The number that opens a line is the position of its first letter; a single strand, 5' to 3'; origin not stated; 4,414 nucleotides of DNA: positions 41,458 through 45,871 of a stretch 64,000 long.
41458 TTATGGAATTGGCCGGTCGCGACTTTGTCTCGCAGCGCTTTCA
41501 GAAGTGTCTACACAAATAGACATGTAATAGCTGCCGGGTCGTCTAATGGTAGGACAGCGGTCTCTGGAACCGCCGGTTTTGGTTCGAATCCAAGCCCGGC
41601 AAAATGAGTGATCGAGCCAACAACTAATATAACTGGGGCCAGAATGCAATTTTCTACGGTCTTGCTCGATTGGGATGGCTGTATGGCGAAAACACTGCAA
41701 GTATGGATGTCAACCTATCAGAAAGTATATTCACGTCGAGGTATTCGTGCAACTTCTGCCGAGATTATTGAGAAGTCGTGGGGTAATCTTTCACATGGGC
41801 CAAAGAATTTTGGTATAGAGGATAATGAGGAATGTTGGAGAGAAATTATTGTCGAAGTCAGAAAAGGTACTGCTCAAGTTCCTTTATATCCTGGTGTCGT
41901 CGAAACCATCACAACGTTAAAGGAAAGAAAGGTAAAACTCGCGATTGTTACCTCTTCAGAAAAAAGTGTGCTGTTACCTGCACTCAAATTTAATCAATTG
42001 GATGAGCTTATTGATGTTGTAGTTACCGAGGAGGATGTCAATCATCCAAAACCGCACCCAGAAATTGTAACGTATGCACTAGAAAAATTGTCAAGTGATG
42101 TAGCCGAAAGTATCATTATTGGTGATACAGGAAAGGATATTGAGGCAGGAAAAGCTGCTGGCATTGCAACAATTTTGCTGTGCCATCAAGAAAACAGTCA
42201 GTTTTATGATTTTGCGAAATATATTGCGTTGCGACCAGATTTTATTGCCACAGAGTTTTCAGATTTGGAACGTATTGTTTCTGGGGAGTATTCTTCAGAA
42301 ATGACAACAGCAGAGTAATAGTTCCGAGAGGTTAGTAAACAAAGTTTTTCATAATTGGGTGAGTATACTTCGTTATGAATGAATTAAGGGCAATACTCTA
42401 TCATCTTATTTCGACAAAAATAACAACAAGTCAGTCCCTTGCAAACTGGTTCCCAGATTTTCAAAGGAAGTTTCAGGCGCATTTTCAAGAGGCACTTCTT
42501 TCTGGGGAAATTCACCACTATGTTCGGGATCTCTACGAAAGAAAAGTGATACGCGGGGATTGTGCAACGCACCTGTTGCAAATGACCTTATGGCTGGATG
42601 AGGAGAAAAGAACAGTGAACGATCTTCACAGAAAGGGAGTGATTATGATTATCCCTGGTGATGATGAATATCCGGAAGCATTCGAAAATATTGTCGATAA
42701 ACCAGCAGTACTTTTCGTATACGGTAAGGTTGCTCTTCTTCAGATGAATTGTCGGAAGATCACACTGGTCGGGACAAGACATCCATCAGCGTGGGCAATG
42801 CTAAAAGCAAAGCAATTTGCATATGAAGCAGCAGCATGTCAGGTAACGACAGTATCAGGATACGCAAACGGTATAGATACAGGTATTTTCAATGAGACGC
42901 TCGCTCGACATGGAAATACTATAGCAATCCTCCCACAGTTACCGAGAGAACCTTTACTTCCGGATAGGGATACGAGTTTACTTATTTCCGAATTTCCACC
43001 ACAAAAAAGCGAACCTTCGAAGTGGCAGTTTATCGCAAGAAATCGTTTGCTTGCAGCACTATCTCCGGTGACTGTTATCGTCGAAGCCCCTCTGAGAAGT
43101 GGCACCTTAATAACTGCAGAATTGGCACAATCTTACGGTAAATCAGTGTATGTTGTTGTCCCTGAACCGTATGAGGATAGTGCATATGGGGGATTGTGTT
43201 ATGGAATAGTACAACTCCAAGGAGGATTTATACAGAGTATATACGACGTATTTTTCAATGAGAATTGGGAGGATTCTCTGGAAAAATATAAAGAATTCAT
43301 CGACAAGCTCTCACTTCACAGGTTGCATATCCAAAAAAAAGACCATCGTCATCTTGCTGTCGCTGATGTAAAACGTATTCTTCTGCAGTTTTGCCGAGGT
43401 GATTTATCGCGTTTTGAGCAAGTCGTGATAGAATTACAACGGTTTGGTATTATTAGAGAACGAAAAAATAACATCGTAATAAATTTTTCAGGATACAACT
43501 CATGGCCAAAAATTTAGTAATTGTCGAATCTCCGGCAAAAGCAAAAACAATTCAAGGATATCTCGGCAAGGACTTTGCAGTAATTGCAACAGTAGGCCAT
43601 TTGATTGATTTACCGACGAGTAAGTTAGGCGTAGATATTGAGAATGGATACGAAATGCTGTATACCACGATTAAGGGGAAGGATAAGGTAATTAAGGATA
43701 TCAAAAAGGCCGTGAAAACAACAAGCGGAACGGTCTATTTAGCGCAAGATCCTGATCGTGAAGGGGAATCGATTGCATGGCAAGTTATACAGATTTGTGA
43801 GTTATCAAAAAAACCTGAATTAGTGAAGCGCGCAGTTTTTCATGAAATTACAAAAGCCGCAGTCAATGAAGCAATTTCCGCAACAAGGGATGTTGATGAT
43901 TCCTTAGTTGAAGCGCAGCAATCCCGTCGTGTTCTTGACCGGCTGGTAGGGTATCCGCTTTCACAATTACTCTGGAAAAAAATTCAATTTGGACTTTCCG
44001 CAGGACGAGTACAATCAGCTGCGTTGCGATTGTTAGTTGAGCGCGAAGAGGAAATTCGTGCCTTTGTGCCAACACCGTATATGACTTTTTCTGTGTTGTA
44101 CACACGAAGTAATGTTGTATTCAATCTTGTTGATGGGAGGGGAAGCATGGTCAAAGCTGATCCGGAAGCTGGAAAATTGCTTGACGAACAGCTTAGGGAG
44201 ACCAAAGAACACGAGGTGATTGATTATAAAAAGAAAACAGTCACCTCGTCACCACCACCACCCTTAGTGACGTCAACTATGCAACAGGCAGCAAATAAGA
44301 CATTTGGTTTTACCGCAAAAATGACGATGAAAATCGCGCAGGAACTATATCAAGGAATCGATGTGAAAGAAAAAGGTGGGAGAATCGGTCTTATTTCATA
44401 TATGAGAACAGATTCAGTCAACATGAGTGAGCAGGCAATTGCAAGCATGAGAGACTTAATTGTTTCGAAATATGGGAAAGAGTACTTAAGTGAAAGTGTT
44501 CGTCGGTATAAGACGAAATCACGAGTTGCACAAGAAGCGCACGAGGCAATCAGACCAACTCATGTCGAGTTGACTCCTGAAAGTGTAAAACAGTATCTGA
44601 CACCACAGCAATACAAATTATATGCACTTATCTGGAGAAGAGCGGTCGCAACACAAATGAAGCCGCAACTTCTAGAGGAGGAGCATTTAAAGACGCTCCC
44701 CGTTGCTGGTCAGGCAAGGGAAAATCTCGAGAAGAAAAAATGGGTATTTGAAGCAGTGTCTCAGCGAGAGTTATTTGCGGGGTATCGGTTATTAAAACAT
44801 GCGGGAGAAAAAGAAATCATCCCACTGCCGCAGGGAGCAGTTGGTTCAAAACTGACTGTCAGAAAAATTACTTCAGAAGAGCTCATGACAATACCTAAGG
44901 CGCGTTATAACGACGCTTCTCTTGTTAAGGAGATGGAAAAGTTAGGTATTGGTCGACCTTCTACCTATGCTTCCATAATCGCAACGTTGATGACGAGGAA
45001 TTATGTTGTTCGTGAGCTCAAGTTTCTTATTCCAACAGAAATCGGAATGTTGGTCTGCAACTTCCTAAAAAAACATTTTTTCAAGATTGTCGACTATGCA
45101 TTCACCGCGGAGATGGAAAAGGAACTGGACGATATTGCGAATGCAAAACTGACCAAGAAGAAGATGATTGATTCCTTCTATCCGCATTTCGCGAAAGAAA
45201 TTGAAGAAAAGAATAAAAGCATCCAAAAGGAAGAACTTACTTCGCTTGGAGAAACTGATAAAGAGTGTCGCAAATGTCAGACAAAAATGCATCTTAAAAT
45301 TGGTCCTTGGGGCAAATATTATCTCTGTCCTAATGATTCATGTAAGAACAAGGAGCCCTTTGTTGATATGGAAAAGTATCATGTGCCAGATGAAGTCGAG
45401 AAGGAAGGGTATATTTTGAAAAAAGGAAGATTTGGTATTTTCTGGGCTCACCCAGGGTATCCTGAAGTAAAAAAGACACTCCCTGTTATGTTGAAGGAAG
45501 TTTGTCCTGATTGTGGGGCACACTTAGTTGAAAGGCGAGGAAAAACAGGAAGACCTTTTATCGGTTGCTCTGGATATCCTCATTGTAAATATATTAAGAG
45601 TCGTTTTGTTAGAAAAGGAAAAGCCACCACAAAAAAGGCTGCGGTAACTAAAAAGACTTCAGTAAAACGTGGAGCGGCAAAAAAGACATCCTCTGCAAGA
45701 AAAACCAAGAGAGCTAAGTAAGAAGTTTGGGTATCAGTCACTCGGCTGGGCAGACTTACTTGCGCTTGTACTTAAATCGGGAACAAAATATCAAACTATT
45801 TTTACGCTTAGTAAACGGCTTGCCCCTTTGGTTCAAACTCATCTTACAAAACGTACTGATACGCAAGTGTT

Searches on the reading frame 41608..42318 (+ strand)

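Call 20: search_protein_families(library=pfam, proteins=[window:41608-42318:+], max_evalue=0.001)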
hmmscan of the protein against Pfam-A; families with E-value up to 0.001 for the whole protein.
window:41608-42318:+ (236 aa): 4 families
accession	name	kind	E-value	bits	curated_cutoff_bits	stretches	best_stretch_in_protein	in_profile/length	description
PF13419.12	HAD_2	-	3.9e-35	122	23.8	1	18-190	1-177/178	Haloacid dehalogenase-like hydrolase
PF00702.32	Hydrolase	-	1.4e-23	84.8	26.4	1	17-185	3-191/191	haloacid dehalogenase-like hydrolase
PF13242.12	Hydrolase_like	-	5.3e-11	42.7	22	1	148-219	4-74/75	HAD-hyrolase-like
PF12710.13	HAD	-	0.00012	23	27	1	88-180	81-187/189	haloacid dehalogenase-like hydrolase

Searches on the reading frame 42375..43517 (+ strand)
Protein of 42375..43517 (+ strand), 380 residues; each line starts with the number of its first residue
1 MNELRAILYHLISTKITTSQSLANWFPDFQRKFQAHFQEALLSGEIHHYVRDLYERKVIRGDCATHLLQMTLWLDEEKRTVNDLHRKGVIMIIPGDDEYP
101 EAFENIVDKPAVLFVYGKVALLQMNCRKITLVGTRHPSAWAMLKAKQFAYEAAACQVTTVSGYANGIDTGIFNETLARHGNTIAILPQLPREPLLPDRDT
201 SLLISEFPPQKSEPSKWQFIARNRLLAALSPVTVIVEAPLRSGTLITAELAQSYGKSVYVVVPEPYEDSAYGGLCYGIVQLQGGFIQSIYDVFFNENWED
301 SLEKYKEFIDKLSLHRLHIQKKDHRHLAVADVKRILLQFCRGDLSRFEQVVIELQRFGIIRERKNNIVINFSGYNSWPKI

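Call 20: search_protein_families(library=pfam, proteins=[window:42375-43517:+], max_evalue=0.001)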
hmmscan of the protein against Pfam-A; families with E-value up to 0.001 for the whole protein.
window:42375-43517:+ (380 aa): 1 family
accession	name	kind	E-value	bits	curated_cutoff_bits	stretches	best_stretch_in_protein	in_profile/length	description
PF02481.21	DNA_processg_A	-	5.1e-46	157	29.6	1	85-269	3-195/212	DNA recombination-mediator protein A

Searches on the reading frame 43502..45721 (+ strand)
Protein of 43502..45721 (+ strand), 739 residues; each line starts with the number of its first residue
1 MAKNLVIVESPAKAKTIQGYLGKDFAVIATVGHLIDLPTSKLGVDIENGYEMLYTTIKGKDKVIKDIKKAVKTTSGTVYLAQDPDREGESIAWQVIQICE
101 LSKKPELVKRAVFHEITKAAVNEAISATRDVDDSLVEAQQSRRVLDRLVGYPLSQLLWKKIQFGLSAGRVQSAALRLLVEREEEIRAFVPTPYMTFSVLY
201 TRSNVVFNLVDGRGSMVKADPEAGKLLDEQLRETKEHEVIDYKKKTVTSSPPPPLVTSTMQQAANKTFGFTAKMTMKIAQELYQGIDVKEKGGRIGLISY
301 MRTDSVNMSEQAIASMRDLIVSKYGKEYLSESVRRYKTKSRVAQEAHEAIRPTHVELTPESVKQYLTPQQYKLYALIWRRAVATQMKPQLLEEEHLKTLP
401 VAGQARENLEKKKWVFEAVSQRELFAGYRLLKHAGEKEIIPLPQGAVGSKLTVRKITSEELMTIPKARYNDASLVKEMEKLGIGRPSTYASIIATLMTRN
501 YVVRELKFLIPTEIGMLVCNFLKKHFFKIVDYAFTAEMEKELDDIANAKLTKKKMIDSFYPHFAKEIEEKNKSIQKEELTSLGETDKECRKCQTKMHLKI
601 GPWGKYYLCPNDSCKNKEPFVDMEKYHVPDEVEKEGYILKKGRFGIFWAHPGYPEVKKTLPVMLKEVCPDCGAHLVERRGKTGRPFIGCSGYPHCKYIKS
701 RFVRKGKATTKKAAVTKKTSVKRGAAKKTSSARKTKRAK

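Call 20: search_protein_families(library=pfam, proteins=[window:43502-45721:+], max_evalue=0.001)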
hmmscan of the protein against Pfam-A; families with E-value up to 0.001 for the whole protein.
window:43502-45721:+ (739 aa): 3 families
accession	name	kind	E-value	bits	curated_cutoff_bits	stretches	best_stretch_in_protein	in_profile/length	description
PF01131.25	Topoisom_bac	-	8e-108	361.5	35.1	1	131-556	2-410/411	DNA topoisomerase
PF01751.28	Toprim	-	3.3e-20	72.5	23.1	1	5-116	2-96/96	Toprim domain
PF01396.24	Zn_ribbon_Top1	-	1.6e-16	60.3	32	1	666-700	2-35/39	Topoisomerase DNA binding C4 zinc finger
